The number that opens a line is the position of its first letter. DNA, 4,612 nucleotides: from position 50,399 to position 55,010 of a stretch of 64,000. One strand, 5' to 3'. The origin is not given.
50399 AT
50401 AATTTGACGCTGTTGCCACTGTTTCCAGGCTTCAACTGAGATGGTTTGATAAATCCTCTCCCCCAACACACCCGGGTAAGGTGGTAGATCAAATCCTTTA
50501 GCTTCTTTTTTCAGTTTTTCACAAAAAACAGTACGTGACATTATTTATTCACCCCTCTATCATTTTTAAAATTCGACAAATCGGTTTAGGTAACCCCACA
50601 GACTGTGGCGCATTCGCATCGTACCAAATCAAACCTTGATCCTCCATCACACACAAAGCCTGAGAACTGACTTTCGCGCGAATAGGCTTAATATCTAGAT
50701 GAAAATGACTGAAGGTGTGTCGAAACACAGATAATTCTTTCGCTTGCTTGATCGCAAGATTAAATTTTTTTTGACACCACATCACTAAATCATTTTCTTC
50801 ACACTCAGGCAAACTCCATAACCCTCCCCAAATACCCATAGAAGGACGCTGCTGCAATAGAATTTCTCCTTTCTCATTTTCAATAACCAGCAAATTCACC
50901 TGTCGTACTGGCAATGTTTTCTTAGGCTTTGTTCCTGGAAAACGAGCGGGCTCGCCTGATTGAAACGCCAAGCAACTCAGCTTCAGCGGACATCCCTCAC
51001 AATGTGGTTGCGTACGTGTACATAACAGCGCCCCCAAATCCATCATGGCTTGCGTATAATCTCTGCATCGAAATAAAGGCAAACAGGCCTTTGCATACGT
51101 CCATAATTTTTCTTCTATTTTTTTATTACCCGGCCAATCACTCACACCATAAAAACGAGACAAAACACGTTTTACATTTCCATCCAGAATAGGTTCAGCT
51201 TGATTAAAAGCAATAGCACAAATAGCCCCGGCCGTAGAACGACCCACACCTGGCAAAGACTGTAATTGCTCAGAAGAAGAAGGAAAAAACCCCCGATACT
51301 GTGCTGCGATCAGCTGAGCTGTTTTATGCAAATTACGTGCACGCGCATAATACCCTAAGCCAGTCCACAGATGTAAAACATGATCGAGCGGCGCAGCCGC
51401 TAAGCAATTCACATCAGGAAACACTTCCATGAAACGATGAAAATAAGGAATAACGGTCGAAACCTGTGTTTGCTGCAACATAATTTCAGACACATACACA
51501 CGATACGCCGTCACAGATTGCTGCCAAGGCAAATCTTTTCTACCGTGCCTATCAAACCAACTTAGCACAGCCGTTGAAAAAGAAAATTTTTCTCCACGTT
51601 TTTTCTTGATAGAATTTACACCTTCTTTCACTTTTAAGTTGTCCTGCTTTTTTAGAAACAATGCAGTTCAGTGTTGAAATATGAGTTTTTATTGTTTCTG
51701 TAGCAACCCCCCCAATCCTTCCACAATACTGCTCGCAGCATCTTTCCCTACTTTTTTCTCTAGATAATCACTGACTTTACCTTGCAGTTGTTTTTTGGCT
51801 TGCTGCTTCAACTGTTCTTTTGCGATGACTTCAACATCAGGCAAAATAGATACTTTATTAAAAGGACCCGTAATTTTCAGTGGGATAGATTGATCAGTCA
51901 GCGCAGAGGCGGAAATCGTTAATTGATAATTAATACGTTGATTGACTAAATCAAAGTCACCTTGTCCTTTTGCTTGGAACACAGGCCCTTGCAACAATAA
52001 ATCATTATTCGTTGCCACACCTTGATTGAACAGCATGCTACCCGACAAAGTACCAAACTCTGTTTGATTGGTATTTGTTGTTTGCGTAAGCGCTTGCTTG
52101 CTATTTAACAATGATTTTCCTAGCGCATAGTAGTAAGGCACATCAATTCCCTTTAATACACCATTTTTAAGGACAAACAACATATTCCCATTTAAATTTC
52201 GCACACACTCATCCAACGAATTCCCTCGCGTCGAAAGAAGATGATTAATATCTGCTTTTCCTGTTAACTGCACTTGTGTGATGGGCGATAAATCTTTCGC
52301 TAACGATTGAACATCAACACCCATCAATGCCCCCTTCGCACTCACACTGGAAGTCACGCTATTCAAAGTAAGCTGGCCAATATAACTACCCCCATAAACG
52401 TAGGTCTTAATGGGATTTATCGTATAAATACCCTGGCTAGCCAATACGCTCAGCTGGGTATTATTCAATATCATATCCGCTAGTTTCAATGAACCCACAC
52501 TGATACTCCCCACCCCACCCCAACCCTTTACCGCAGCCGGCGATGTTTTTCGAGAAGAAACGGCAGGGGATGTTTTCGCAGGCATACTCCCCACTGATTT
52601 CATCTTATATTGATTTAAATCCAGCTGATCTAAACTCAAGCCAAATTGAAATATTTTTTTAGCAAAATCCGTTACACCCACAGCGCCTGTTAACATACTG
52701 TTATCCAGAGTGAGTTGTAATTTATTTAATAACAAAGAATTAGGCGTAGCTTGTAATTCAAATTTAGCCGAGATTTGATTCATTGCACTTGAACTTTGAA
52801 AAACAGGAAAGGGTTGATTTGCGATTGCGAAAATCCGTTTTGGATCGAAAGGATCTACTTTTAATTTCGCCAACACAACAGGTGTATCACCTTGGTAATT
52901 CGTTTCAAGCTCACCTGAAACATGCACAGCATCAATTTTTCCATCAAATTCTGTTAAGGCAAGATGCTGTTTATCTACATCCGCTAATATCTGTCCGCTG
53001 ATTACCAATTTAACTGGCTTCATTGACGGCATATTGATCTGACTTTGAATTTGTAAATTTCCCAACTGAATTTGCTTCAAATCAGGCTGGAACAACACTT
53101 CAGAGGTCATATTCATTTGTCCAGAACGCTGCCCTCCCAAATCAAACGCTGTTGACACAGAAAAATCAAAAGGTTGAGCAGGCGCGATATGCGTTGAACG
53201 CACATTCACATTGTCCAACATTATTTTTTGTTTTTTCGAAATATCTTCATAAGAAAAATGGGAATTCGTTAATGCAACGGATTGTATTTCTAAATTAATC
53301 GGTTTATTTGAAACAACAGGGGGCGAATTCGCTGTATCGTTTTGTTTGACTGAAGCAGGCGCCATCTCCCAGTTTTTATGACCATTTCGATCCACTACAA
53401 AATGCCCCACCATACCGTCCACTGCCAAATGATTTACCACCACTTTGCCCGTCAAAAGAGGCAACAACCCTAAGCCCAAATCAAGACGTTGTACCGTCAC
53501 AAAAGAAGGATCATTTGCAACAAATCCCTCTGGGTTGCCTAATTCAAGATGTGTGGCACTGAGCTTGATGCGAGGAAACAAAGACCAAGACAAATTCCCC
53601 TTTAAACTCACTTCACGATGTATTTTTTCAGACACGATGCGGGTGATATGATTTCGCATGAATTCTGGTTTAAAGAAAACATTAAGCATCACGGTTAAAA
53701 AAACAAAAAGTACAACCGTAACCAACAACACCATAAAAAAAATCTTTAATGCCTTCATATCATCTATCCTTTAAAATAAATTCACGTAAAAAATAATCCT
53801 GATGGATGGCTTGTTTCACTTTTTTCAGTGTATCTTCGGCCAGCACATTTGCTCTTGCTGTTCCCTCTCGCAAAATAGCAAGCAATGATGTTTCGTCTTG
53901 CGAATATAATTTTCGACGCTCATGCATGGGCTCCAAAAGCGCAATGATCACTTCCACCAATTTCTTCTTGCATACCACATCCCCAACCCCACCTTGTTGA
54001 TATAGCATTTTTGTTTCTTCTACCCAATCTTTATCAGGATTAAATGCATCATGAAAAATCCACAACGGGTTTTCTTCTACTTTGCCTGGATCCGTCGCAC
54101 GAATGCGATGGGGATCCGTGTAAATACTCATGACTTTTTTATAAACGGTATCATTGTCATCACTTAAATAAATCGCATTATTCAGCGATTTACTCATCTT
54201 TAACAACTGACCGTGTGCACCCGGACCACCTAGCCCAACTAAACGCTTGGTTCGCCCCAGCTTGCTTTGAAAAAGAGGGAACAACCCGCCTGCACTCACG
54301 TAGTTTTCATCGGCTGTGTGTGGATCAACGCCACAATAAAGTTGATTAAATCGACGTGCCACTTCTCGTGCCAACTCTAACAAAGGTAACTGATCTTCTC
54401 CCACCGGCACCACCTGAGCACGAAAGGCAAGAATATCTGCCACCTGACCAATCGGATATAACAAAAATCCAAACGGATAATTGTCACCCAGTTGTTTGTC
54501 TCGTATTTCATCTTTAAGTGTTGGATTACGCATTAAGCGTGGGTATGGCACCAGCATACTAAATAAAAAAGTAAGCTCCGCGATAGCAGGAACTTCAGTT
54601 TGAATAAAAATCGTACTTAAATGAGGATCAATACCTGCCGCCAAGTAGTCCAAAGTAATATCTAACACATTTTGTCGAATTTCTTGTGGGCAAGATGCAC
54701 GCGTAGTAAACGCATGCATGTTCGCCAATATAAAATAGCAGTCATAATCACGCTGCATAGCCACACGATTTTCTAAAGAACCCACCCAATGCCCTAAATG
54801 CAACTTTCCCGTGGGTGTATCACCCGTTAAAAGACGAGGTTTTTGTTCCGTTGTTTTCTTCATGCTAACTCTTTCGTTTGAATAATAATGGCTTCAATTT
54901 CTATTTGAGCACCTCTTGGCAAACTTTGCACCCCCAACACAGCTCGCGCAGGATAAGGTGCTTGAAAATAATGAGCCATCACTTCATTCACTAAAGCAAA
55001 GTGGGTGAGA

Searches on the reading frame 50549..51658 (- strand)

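Call 27: search_protein_families(library=pfam, proteins=[window:50549-51658:-], max_evalue=0.001)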
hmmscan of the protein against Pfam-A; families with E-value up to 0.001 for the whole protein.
window:50549-51658:- (369 aa): 3 families
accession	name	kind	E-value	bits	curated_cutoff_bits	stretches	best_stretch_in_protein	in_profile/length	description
PF00730.31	HhH-GPD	-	3.4e-25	88.9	26.2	1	56-188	1-105/108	HhH-GPD superfamily base excision DNA repair protein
PF14815.12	NUDIX_4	-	6.7e-23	81.1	35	1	257-365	3-112/113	NUDIX domain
PF00633.29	HHH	-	1.8e-06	27.9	24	1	121-148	2-29/30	Helix-hairpin-helix motif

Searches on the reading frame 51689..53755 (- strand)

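Call 24: search_protein_families(library=pfam, proteins=[window:51689-53755:-], max_evalue=0.001)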
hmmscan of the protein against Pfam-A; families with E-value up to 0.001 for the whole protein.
window:51689-53755:- (688 aa): 3 families
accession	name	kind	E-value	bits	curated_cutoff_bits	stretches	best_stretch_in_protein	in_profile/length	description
PF05170.20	AsmA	-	3.1e-50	172.1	29.8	2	1-209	3-197/607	AsmA family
PF13116.12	YhdP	-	1.2e-14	53.6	46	2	332-615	900-1171/1224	YhdP protein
PF05359.17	DUF748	-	1.6e-12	46.8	50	1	11-186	18-183/1037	Domain of Unknown Function (DUF748)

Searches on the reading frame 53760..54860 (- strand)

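Call 27: search_protein_families(library=pfam, proteins=[window:53760-54860:-], max_evalue=0.001)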
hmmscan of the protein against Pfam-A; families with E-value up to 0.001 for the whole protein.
window:53760-54860:- (366 aa): 1 family
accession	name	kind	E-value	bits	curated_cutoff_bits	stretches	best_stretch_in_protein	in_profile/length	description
PF00579.31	tRNA-synt_1b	-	9.9e-54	183.1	21.1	1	5-309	3-291/292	tRNA synthetases class I (W and Y)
